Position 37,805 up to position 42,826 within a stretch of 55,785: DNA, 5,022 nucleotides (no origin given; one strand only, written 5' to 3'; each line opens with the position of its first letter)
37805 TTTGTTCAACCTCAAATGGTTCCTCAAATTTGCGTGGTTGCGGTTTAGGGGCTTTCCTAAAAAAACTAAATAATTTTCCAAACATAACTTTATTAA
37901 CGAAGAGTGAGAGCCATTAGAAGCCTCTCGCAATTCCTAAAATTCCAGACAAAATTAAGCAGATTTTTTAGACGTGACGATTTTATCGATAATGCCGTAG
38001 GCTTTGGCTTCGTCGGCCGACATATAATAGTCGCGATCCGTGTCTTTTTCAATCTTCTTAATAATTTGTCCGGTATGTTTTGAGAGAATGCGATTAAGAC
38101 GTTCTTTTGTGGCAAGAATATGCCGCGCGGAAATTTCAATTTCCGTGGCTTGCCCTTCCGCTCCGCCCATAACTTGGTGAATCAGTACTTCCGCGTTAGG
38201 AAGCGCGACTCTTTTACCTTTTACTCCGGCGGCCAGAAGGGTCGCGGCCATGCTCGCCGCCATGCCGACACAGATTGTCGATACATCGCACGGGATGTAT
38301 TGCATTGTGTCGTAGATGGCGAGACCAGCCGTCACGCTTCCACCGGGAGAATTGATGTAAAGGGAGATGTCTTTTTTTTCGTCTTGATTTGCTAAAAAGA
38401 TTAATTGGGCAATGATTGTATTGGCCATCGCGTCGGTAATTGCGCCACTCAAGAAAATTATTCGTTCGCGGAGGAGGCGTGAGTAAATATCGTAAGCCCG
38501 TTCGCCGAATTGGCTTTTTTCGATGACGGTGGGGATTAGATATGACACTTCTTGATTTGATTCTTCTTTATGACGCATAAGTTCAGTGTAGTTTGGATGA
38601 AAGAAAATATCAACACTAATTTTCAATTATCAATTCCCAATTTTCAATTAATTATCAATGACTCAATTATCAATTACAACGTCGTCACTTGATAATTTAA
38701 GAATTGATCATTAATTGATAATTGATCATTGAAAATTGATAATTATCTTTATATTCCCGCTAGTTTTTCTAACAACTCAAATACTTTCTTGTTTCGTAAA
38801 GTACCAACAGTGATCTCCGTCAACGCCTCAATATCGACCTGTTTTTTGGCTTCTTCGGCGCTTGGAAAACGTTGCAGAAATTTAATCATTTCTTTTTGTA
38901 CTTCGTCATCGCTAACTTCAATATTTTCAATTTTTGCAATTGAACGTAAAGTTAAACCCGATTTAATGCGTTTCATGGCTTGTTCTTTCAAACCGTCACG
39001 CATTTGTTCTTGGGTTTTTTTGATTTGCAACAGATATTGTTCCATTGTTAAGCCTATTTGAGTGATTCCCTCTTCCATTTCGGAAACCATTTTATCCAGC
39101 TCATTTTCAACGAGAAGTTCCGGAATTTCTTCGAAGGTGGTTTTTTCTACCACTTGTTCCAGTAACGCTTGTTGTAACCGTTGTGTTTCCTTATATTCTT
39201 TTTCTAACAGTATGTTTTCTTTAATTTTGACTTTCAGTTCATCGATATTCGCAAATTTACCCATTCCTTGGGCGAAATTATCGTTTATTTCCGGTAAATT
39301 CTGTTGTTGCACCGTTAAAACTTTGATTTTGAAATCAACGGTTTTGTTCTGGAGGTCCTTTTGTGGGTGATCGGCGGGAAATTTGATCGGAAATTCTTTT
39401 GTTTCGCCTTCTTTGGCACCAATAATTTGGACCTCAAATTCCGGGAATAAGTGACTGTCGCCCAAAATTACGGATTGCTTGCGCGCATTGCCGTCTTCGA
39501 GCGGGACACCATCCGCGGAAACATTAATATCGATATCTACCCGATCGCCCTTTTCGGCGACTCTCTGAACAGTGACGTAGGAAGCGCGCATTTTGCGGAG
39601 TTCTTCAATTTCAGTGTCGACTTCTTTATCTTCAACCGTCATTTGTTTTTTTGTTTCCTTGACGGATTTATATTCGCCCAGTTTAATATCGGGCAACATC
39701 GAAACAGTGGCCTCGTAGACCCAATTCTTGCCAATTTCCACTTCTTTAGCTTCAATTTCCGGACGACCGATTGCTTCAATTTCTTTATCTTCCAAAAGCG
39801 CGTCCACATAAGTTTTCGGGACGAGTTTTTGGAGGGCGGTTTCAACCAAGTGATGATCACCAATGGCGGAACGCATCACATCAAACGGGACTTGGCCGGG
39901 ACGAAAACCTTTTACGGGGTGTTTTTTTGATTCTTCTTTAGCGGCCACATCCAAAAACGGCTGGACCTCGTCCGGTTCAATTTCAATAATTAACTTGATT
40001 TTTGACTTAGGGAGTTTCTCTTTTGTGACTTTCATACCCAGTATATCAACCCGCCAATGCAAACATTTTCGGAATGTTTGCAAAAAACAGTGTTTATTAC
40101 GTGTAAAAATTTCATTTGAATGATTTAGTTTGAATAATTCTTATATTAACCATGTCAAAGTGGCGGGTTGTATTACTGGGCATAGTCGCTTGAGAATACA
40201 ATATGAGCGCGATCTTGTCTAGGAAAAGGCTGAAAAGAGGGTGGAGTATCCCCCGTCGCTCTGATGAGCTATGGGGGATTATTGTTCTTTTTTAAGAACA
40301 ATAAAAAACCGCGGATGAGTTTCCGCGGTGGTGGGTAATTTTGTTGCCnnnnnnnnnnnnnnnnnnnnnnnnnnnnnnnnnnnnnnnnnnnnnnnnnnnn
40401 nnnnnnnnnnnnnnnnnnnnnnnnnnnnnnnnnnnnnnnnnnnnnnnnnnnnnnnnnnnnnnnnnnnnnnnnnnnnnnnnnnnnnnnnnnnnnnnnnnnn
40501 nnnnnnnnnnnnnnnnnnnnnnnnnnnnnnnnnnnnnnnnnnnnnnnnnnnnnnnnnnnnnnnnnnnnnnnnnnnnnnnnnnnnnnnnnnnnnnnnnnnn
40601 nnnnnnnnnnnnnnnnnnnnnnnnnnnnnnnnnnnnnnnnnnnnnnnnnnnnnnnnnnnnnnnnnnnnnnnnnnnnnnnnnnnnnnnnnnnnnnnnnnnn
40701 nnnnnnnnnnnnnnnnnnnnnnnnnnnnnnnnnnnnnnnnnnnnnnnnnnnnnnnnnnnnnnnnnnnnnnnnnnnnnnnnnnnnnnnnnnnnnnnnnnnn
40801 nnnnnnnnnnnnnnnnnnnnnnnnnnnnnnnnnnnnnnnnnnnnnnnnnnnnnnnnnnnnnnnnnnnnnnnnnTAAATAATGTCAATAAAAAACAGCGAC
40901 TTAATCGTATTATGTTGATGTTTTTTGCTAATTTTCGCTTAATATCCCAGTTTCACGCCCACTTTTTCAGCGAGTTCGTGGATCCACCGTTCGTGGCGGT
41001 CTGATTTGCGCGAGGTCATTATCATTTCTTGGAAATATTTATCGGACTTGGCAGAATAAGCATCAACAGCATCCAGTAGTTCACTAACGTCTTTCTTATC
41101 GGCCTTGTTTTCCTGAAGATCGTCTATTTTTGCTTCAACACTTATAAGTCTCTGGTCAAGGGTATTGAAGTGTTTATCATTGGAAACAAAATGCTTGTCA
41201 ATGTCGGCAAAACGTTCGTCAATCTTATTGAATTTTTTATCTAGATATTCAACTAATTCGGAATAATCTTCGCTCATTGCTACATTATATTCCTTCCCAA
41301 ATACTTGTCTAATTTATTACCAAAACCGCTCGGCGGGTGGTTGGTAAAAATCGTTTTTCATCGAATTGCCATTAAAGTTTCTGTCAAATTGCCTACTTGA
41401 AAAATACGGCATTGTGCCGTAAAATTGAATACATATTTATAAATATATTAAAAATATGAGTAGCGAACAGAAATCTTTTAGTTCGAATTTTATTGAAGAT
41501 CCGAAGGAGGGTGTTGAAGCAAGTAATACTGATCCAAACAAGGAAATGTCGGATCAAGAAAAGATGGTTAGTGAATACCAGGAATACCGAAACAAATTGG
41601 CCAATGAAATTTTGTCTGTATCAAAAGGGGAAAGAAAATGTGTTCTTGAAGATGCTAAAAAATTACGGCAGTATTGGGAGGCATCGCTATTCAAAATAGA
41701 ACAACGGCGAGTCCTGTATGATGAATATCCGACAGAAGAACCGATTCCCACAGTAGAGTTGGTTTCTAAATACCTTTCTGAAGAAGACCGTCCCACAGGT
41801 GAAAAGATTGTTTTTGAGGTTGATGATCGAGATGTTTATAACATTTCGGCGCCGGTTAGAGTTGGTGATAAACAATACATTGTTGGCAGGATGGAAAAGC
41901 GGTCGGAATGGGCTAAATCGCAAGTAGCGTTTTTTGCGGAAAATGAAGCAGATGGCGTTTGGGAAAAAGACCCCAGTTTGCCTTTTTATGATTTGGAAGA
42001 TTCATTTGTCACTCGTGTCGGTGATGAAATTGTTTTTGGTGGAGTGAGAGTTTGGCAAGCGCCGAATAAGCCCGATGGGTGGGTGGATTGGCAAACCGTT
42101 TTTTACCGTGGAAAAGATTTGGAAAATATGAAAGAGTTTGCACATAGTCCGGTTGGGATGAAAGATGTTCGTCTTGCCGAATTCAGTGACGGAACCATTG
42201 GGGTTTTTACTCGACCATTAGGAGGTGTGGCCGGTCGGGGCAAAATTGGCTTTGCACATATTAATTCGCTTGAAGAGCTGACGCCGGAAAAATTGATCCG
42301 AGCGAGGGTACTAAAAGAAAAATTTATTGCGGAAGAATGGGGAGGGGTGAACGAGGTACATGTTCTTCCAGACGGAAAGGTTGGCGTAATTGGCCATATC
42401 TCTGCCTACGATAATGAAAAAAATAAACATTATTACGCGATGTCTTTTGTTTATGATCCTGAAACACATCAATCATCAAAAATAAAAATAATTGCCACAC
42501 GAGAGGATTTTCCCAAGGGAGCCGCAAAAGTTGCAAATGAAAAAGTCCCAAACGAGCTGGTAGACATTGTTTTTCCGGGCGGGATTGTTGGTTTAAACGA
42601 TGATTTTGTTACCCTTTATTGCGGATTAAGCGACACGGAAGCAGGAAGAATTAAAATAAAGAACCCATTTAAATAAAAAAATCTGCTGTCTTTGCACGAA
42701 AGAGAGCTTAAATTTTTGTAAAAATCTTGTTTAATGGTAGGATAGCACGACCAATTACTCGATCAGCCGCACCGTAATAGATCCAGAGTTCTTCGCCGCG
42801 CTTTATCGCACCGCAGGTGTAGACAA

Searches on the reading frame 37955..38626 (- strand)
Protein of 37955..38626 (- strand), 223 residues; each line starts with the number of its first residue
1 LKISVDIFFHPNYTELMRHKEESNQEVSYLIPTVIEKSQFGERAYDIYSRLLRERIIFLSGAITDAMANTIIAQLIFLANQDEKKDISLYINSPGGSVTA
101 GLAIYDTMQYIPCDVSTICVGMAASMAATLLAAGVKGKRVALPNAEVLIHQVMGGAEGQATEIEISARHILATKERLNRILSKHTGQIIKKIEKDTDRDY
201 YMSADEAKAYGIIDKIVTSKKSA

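Call 20: search_protein_families(library=pfam, proteins=[window:37955-38626:-], max_evalue=0.001)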
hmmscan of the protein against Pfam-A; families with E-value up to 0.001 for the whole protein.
window:37955-38626:- (223 aa): 1 family
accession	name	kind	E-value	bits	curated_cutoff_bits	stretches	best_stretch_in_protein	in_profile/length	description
PF00574.28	CLP_protease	-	2.7e-82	275.5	20.2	1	41-219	3-181/182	Clp protease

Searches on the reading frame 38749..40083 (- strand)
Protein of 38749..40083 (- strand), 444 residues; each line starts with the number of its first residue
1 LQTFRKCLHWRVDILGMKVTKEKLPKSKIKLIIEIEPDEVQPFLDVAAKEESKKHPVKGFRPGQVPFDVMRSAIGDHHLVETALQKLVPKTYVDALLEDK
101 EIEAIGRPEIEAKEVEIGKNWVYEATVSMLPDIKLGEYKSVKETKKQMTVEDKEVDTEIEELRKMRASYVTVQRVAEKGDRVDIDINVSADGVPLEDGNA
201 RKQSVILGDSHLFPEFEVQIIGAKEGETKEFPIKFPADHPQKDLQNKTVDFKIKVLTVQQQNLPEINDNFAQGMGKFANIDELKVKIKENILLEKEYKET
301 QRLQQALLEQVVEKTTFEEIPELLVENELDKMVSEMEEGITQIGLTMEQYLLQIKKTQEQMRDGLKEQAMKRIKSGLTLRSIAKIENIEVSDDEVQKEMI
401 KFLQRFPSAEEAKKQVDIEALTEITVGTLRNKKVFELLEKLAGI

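Call 20: search_protein_families(library=pfam, proteins=[window:38749-40083:-], max_evalue=0.001)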
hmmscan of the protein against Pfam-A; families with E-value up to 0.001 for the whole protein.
window:38749-40083:- (444 aa): 3 families
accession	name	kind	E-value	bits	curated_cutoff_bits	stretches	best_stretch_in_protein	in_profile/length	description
PF05697.18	Trigger_N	-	1.6e-31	110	22.2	1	17-162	1-144/144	Bacterial trigger factor protein (TF)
PF05698.19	Trigger_C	-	6.8e-27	94.9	22.7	1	280-438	2-160/162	Bacterial trigger factor protein (TF) C-terminus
PF00254.34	FKBP_C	-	1.6e-08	35.2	21.1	1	175-255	4-93/94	FKBP-type peptidyl-prolyl cis-trans isomerase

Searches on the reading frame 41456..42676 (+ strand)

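Call 20: search_protein_families(library=pfam, proteins=[window:41456-42676:+], max_evalue=0.001)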
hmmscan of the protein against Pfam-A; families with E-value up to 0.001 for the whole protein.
window:41456-42676:+ (406 aa): 1 family
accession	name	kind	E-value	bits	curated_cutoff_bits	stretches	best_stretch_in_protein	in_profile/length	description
PF08950.16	DUF1861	-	1.4e-101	340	28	1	115-406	12-295/296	Protein of unknown function (DUF1861)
